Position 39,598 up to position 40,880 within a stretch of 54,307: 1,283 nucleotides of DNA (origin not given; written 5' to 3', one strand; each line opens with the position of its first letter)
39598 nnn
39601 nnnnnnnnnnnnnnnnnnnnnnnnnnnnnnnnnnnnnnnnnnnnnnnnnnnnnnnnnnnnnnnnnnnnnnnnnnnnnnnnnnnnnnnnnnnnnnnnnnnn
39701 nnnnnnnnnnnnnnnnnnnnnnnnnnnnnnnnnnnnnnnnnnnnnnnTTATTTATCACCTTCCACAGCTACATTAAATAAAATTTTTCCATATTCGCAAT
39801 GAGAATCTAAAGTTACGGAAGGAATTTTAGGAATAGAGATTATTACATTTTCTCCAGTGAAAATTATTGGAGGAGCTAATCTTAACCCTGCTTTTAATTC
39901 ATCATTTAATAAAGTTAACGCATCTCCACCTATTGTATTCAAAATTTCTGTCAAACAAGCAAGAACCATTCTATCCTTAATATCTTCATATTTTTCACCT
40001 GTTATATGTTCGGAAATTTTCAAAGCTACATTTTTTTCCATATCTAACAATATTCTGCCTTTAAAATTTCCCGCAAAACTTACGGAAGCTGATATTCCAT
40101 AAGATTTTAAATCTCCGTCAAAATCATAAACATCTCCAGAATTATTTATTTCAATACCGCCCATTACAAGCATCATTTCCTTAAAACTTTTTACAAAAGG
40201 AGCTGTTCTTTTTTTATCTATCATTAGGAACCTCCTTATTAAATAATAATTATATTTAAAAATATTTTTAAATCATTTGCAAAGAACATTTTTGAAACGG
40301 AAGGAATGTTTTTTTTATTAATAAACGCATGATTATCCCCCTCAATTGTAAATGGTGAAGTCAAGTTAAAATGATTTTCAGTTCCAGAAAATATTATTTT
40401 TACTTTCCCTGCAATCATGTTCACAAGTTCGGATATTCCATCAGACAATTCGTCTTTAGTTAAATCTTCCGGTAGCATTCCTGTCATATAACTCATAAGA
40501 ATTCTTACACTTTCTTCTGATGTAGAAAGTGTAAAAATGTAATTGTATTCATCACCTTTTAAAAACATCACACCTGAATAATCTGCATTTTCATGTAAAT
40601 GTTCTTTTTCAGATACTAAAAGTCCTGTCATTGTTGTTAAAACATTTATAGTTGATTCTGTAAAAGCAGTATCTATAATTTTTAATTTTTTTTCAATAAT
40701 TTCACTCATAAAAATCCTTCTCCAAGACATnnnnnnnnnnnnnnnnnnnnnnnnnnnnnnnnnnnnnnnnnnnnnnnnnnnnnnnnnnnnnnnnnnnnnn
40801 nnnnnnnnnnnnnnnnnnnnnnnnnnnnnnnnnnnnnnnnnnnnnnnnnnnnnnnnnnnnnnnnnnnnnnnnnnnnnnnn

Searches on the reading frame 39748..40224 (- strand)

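Call 5: search_protein_families(library=pfam, proteins=[window:39748-40224:-], max_evalue=0.001)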
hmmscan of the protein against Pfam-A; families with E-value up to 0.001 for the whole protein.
window:39748-40224:- (158 aa): 1 family
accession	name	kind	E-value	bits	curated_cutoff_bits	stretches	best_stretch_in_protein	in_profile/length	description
PF13690.11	CheX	-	6.1e-15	55.5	27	1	44-133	1-84/94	Chemotaxis phosphatase CheX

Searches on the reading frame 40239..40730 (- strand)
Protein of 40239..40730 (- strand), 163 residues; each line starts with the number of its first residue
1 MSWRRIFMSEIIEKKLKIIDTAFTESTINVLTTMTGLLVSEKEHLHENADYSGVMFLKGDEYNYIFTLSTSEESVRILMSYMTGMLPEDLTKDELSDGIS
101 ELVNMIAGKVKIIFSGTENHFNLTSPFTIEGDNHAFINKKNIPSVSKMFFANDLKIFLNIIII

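Call 5: search_protein_families(library=pfam, proteins=[window:40239-40730:-], max_evalue=0.001)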
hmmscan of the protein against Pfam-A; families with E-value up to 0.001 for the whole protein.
window:40239-40730:- (163 aa): 1 family
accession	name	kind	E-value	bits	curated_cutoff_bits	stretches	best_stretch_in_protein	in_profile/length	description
PF13690.11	CheX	-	3.5e-12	46.7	27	1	52-145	2-89/94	Chemotaxis phosphatase CheX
